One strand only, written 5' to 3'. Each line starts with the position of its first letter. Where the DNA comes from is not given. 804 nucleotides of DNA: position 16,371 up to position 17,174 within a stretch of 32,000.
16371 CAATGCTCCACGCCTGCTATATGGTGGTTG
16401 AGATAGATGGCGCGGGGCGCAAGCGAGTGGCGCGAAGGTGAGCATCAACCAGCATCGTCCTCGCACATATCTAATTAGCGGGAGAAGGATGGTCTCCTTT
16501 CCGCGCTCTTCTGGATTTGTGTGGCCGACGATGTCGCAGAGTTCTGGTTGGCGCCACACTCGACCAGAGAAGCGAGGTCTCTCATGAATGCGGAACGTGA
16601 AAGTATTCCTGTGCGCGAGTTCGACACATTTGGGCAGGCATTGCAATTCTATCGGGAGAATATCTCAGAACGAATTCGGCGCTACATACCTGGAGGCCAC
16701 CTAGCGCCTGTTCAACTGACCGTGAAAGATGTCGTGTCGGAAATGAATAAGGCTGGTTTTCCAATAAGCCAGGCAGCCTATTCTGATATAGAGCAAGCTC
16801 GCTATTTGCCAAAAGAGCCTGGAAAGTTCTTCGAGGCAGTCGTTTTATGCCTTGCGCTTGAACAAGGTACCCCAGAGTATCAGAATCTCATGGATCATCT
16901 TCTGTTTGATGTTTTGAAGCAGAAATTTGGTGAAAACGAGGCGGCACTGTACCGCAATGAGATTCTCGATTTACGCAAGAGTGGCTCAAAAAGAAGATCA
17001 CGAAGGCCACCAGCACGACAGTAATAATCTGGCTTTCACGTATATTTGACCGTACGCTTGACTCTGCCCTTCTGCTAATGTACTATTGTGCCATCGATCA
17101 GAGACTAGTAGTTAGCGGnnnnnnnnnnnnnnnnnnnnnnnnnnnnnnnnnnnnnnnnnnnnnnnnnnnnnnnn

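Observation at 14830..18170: Lower-GC island with an unrecognisable 311-aa protein (R-x4-H) divergent from an operon of two XRE-like paralogs and a helical protein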

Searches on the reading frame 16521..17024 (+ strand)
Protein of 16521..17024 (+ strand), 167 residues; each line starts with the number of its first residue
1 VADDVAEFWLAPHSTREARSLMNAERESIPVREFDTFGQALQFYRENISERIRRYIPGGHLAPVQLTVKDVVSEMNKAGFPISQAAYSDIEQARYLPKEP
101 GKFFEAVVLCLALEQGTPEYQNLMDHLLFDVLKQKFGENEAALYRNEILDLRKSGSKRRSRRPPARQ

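Call 4: search_protein_families(library=pfam, proteins=[window:16521-17024:+], max_evalue=1)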
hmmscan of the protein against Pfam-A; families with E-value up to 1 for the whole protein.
window:16521-17024:+ (167 aa): 1 family
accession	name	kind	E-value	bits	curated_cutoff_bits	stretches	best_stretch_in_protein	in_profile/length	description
PF05966.18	Chordopox_A33R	-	0.032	13.9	22.5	1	96-147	115-165/186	Chordopoxvirus A33R protein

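Call 5: search_protein_families(library=padloc, proteins=[window:16521-17024:+], max_evalue=1)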
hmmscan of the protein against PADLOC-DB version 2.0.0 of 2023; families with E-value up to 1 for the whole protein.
window:16521-17024:+ (167 aa): 0 families

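Call 6: search_protein_families(library=phrogs, proteins=[window:16521-17024:+], max_evalue=1)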
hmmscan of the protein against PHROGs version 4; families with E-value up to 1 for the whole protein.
window:16521-17024:+ (167 aa): 1 family
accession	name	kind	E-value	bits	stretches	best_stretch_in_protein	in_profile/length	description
phrog_6287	-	moron, auxiliary metabolic gene and host takeover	0.25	11.5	1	39-94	154-207/304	BstA abortive infection system, replication inhibitor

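Call 7: search_protein_families(library=ncbifam, proteins=[window:16521-17024:+], max_evalue=1)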
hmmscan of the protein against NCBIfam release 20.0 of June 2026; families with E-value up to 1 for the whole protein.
window:16521-17024:+ (167 aa): 0 families

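Call 16: find_homologous_proteins(query=window:16584-17024:+, max_evalue=0.1)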
Query window:16584-17024:+ (146 aa): 12 proteins with E <= 0.1 among 26 candidates.
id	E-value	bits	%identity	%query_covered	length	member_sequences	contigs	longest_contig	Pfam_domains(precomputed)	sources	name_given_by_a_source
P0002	1.5e-90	318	100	100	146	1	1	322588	-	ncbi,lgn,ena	-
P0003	5.5e-43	164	66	83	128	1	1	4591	-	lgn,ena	-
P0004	2.8e-41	159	61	90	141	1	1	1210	-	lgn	-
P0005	3.1e-40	156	63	84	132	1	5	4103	-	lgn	-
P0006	5.6e-40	155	61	86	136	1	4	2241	-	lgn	-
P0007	8.0e-39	151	61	84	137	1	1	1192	-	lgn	-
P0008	9.2e-39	151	62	79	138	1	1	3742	-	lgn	-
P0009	3.5e-38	149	60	85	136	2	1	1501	-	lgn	-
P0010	6.3e-38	148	59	84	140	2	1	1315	-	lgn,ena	-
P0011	5.6e-36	142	57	83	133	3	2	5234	-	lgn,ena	-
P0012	5.3e-34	135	51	99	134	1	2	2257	-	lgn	-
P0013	5.7e-23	100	62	55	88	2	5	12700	-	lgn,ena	-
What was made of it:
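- The family is extremely rare: 12 clusters in 5.8 billion proteins (call 16).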

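Call 17: find_encoding_contigs(protein=P0013, flank=10000, max_places=5)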
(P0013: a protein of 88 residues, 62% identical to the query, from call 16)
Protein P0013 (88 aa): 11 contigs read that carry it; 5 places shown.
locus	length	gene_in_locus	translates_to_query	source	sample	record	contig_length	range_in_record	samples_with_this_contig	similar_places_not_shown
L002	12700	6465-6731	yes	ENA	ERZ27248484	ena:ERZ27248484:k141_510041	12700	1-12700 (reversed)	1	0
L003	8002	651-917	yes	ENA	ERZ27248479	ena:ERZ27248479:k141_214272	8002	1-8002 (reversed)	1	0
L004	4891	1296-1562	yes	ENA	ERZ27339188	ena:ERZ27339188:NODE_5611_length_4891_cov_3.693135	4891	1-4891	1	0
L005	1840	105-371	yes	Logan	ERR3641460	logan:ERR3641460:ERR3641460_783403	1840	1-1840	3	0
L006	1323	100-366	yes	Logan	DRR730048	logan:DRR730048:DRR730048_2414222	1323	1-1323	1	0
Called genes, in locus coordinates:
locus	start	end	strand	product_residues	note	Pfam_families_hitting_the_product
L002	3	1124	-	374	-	?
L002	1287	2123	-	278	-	PF15956:DUF4760, PF07366:SnoaL, PF12680:SnoaL_2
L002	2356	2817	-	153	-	PF13671:AAA_33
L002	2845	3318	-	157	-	PF00072:Response_reg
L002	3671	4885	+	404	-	PF02771:Acyl-CoA_dh_N, PF02770:Acyl-CoA_dh_M, PF00441:Acyl-CoA_dh_1, PF08028:Acyl-CoA_dh_2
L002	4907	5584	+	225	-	PF01902:Diphthami_syn_2_N, PF28410:Diphthami_syn_2_C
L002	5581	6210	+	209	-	PF00657:Lipase_GDSL, PF13472:Lipase_GDSL_2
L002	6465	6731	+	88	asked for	-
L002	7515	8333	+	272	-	PF13344:Hydrolase_6, PF00702:Hydrolase, PF13419:HAD_2 (weak), PF13242:Hydrolase_like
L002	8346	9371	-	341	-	PF00356:LacI, PF00532:Peripla_BP_1, PF13407:Peripla_BP_4, PF13377:Peripla_BP_3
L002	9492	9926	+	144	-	-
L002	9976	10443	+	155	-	-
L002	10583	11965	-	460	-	PF01966:HD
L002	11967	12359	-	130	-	-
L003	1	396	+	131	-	?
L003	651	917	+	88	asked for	-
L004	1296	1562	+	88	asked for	-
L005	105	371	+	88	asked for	-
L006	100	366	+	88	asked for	-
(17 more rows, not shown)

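Call 18: find_encoding_contigs(protein=P0011, flank=10000, max_places=4)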
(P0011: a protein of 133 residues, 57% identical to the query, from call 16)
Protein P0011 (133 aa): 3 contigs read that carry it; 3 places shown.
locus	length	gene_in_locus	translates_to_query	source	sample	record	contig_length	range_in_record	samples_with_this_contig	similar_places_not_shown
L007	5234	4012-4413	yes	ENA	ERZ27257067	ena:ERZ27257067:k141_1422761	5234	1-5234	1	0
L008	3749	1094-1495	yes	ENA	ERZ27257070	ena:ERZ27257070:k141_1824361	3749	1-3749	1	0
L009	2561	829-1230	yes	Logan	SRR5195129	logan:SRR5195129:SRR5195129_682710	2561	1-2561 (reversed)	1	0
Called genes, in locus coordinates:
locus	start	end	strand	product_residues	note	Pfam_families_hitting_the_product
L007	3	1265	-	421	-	?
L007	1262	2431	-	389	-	-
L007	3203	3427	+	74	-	-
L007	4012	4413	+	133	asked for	-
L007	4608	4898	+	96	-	-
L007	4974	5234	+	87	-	?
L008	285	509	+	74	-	-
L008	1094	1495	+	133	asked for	-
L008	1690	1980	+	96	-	-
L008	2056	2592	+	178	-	-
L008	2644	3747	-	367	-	PF13676:TIR_2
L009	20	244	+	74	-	-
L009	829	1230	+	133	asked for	-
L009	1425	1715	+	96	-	-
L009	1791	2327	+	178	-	-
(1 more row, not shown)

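Call 19: find_encoding_contigs(protein=P0003, flank=10000, max_places=4)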
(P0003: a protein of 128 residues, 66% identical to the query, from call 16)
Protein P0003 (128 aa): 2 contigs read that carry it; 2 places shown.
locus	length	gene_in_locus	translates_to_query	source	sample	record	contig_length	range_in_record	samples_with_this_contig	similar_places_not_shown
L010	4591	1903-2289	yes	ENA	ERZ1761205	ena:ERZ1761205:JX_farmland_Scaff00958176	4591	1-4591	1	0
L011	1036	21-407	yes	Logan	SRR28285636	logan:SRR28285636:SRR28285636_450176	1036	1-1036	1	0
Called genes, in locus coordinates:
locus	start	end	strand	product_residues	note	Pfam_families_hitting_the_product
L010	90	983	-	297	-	-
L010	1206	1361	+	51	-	-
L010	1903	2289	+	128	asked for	-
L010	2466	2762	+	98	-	-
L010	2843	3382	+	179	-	-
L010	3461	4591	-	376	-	?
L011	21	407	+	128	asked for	-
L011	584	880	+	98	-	-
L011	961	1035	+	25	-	?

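Call 26: find_related_loci(query=A1, collection=genome_contigs, flank=10000)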
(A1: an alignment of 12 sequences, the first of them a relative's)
Query A1 (146 aa) in genome_contigs; peptide patterns used: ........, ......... (x = any residue, [..] = any of these).
26 stretches matched a pattern; 2 encode a relative of the query (tblastn E <= 1e-3); 2 distinct loci.
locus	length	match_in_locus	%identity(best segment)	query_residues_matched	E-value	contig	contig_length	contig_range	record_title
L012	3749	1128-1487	57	12-132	1e-43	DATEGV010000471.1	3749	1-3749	MAG TPA_asm: Ktedonobacterales bacterium isolate SMAG_U8794 k141_1580063, whole genome shotgun sequence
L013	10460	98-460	54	10-131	2e-42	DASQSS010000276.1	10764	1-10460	MAG TPA_asm: Ktedonobacterales bacterium isolate SMAG_U10915 k141_58973, whole genome shotgun sequence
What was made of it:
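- The only named relatives are Ktedonobacterales MAGs (call 26).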

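Call 30: find_related_loci(query=A1, collection=metagenome_contigs, flank=10000)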
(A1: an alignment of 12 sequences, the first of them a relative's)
Query A1 (146 aa) in metagenome_contigs; peptide patterns used: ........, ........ (x = any residue, [..] = any of these).
108 stretches matched a pattern; 2 encode a relative of the query (tblastn E <= 1e-3); 2 distinct loci.
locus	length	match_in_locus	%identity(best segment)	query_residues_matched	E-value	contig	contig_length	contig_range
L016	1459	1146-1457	37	9-114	5e-19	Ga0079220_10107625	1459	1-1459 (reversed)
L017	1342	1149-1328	38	9-70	4e-7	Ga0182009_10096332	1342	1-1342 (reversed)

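Call 31: find_related_loci(query=A1, collection=viral_contigs, flank=10000)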
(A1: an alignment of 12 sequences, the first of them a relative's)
Query A1 (146 aa) in viral_contigs; peptide patterns used: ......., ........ (x = any residue, [..] = any of these).
11 stretches matched a pattern, but none encodes a relative of the query by tblastn (E <= 1e-3).

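Call 33: find_encoding_contigs(protein=P0005, flank=10000, max_places=5)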
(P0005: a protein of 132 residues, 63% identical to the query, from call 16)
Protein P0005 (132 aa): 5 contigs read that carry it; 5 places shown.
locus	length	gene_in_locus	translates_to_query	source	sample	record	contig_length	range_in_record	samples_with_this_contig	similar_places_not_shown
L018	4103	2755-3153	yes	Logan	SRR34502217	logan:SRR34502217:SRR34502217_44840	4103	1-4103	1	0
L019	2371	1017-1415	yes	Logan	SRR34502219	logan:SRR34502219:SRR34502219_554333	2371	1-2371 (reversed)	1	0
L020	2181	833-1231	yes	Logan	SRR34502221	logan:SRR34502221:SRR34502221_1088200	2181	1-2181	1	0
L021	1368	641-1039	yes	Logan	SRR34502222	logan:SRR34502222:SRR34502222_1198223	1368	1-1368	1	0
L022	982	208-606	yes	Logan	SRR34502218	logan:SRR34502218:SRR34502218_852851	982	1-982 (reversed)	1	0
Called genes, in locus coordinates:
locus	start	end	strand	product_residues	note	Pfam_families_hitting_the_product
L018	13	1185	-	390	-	-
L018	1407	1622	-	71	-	-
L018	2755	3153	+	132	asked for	-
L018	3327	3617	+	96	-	-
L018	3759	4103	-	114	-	?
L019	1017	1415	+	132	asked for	-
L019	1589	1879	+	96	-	-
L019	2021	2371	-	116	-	?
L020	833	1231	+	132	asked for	-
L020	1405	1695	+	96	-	-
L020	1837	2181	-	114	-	?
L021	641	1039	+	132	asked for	-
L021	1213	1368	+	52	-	?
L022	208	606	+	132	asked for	-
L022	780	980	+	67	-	?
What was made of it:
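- C is missing in L018 and L002 (calls 17, 33).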

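Call 34: find_encoding_contigs(protein=P0008, flank=10000, max_places=3)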
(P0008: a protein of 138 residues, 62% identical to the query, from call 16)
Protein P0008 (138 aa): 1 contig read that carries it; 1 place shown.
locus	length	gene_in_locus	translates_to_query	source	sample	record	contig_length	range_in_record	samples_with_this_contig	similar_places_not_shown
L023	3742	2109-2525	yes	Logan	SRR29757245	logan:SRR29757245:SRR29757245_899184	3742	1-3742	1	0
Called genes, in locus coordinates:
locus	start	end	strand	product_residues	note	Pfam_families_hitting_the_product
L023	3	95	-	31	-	?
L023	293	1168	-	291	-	-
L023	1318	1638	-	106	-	-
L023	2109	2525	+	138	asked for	-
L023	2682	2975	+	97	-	-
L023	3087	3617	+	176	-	-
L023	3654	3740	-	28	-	?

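Call 48: search_solved_structures(query=A1, max_evalue=10, show_alignments=3)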
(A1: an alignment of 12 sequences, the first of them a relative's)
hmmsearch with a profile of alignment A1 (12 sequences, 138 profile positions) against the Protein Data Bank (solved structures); distinct sequences matched with E-value up to 10: 2.
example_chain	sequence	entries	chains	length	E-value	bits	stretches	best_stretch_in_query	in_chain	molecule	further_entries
5cwg_A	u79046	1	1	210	1.1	12.4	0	44-67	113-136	Designed helical repeat protein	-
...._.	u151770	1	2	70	1.5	12.1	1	26-85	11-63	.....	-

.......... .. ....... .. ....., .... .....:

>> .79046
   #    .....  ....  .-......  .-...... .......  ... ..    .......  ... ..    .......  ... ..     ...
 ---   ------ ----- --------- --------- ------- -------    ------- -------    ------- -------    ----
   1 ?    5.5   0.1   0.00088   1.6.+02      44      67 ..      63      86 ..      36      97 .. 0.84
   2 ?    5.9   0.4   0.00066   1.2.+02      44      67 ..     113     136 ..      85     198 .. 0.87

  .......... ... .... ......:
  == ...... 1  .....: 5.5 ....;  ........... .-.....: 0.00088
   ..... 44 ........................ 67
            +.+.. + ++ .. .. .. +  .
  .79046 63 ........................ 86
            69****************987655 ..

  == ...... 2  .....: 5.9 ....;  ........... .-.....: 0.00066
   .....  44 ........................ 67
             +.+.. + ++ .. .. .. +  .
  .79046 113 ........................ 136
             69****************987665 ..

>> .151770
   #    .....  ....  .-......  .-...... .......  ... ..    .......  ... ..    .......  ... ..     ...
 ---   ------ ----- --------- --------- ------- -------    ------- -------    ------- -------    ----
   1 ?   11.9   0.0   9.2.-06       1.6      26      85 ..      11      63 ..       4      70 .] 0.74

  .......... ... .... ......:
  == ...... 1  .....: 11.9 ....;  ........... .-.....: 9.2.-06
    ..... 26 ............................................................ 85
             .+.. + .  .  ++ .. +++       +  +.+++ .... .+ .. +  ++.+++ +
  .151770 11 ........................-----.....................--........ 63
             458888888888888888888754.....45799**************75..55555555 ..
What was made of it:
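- On XRE / Cro-CI-type HTH family (for A): A PDB profile search gives only E 1.5, to a designed XRE-like binder (call 48).
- Closest known: EspR. Different: There is no significant sequence similarity (calls 4, 48), and the fold E-values are only 0.05-0.3.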

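Call 56: predict_structure(alignment_id=A1)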
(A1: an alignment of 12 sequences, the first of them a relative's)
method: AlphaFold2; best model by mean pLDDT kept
length: 146 residues; sequences in the alignment: 12
mean_pLDDT: 79.8   pTM: 0.69
mean pLDDT of the five models: 79.8, 79.4, 78.2, 74.1, 71.5
residues with pLDDT >= 90: 12; 70-90: 110; 50-70: 13; < 50: 11
segments of 3 or more residues with pLDDT < 50: 1-6, 137-141
pLDDT, mean of each block of 10 residues (from residue 1): 48 85 84 74 84 88 89 85 87 84 89 90 87 59 54
secondary structure, 60 per line:
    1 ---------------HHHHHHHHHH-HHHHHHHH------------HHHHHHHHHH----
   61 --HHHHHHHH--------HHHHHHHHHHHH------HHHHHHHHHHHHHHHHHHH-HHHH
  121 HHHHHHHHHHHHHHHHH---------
elements in order: H16-25 H27-34 H47-56 H63-70 H79-90 H97-115 H117-137
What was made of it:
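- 16584..17024 (+): Gene A: 146 aa, a divergent XRE/EspR-like HTH domain plus a C-terminal helical hairpin. AF2 pLDDT 79.8 (call 56).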

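Call 58: search_protein_families(library=pfam, proteins=[L007:1262-2431:-, L018:13-1185:-, L023:293-1168:-, L023:1318-1638:-, L018:1407-1622:-, L013:6259-6849:-, L013:6879-10433:-, L013:1785-5948:-, L008:2644-3723:-], max_evalue=0.01)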
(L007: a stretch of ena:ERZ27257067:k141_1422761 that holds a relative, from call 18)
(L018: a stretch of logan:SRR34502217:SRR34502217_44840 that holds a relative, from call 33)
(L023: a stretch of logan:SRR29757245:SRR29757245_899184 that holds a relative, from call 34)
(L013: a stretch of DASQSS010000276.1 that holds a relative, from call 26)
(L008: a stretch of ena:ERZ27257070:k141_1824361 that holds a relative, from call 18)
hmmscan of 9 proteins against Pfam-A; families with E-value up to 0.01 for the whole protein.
L007:1262-2431:- (389 aa): 0 families

L018:13-1185:- (390 aa): 1 family
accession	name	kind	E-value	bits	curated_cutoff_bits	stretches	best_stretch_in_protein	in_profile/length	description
PF00515.34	TPR_1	-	0.0074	16.5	27.8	0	325-353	1-29/34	Tetratricopeptide repeat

L023:293-1168:- (291 aa): 0 families

L023:1318-1638:- (106 aa): 0 families

L018:1407-1622:- (71 aa): 0 families

L013:6259-6849:- (196 aa): 0 families

L013:6879-10433:- (1184 aa): 1 family
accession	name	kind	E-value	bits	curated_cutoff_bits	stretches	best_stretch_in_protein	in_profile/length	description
PF25796.1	BREX_BrxC_4th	-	0.0012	18.8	27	1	540-715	2-170/173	BREX ATP-binding protein BrxC 4th domain with six-stranded beta sheet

L013:1785-5948:- (1387 aa): 3 families
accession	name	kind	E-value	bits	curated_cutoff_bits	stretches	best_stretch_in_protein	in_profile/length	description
PF07669.17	Eco57I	-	2.9e-21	76.8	25.3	1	389-641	2-149/171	Eco57I restriction-modification methylase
PF20473.4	MmeI_Mtase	-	4.6e-09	36.3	27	1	329-411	16-86/259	MmeI, DNA-methyltransferase domain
PF02384.22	N6_Mtase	-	0.0035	17.2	20.4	0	332-410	46-100/311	N-6 DNA Methylase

L008:2644-3723:- (359 aa): 1 family
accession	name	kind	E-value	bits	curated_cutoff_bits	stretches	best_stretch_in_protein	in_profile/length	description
PF13676.11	TIR_2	-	2.7e-12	47.7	28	1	229-335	1-108/122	TIR domain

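Call 59: search_protein_families(library=padloc, proteins=[L013:1785-5948:-, L013:6879-10433:-, L013:6259-6849:-, L008:2644-3723:-, L010:3461-4573:-, L007:1262-2431:-, L023:293-1168:-, L007:3-1265:-], max_evalue=0.001)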
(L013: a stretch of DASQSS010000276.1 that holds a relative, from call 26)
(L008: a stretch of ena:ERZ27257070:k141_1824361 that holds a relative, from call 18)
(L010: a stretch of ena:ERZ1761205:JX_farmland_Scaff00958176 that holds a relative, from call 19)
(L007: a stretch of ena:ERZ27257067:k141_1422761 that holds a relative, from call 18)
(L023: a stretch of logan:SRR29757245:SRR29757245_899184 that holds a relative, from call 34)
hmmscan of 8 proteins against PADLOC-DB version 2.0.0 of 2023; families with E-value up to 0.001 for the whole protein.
L013:1785-5948:- (1387 aa): 43 families (the best 25 are shown)
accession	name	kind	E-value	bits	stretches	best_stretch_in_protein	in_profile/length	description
PDLC02521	PglX|PglXI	-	9.7e-147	488.8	3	541-992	454-915/1174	PglX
PDLC03600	REase_MTase_IIG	-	4.9e-125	416.9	3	545-992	473-924/1205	Type IIG restriction enzyme-methyltransferase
PDLC02527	PglX|PglXI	-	2e-117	391.6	2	48-936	6-919/1332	PglX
PDLC02523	PglX|PglXI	-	1.6e-103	345.6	3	311-917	306-910/1428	PglX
PDLC02528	PglX|PglXI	-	1.8e-98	328.7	4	545-901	448-784/1125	PglX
PDLC02525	PglX|PglXI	-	1.7e-80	269.4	2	92-479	36-418/607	PglX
PDLC02524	PglX|PglXI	-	6.1e-77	257.7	2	566-939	295-671/722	PglX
PDLC02641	DrmMI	-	1.6e-73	246.2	2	236-414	197-371/1161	DrmMI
PDLC02518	PglX|PglXI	-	9.3e-72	240.3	2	332-928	307-871/1412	PglX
PDLC02526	PglX|PglXI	-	6.2e-71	237.7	1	54-640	10-604/640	PglX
PDLC02519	PglX|PglXI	-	7.9e-69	230.4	2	52-639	2-556/1241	PglX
PDLC02522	PglX|PglXI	-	7.8e-60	200.7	3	566-921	601-952/1218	PglX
PDLC02535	PglX|PglXI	-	1.2e-39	134.3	3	563-841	475-723/731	PglX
PDLC02516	PglX|PglXI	-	1.2e-35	121.2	2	730-958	27-285/593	PglX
PDLC02517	PglX|PglXI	-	9.5e-33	111.6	1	567-910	13-353/707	PglX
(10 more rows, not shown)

L013:6879-10433:- (1184 aa): 11 families
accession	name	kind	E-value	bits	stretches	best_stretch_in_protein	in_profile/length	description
PDLC02471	BrxC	-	7.2e-98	327.1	1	15-1182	60-1188/1190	BrxC-PglY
PDLC02479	BrxC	-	2.7e-83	279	1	18-1091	57-1077/1172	BrxC-PglY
PDLC02489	BrxC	-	5e-58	195.1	1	19-1181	70-1143/1146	BrxC-PglY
PDLC02476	BrxC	-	4.8e-52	174.8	1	19-1021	67-1039/1180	BrxC-PglY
PDLC02483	BrxC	-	1.8e-50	170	1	13-873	63-904/1212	BrxC-PglY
PDLC02491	BrxC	-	4.8e-44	148.7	1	16-514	70-548/794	BrxC-PglY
PDLC02486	BrxC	-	9.6e-43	144.2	1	14-1183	75-1206/1207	BrxC-PglY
PDLC02493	BrxC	-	1e-22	78.2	1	19-403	61-420/1215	BrxC-PglY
PDLC02484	BrxC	-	3.8e-21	72.8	1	13-511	57-557/1186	BrxC-PglY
PDLC02474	BrxC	-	1.4e-13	47.8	1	225-394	265-432/1223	BrxC-PglY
PDLC02473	BrxC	-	1.1e-05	21.3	1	224-508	256-532/1277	BrxC-PglY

L013:6259-6849:- (196 aa): 0 families

L008:2644-3723:- (359 aa): 1 family
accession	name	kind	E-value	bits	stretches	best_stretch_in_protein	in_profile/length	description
PDLC02012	SAVED5--SAVED_TIR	-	5.4e-05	20.5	1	227-312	14-99/404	-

L010:3461-4573:- (370 aa): 12 families
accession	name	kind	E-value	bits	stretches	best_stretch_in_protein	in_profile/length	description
PDLC02528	PglX|PglXI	-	1.3e-26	90.7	1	131-357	837-1057/1125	PglX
PDLC02534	PglX|PglXI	-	8e-20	69.3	1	131-356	104-314/389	PglX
PDLC02521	PglX|PglXI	-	3.8e-11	39.7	1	211-360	1034-1166/1174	PglX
PDLC03600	REase_MTase_IIG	-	7.5e-11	38.7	1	213-358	1060-1190/1205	Type IIG restriction enzyme-methyltransferase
PDLC02523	PglX|PglXI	-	7.7e-11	38.5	1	209-352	1050-1192/1428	PglX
PDLC02531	PglX|PglXI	-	9.3e-09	32.8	1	162-313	160-313/359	PglX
PDLC02516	PglX|PglXI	-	2.4e-07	27.8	1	211-315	447-549/593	PglX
PDLC02527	PglX|PglXI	-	3.1e-07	26.5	1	173-319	1065-1210/1332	PglX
PDLC02532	PglX|PglXI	-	1e-05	22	1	210-313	437-546/682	PglX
PDLC02518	PglX|PglXI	-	3.7e-05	19.6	1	211-318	1075-1186/1412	PglX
PDLC02539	PglX|PglXI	-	4.3e-05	20.1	1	210-363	554-690/706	PglX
PDLC02519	PglX|PglXI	-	0.00055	15.7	1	163-366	1046-1228/1241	PglX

L007:1262-2431:- (389 aa): 0 families

L023:293-1168:- (291 aa): 0 families

L007:3-1265:- (421 aa): 0 families
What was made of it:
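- Some homologous cassettes lie next to BREX or TIR genes (calls 58, 59). The genomic context varies, and part of it is defence genes (calls 58, 59).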
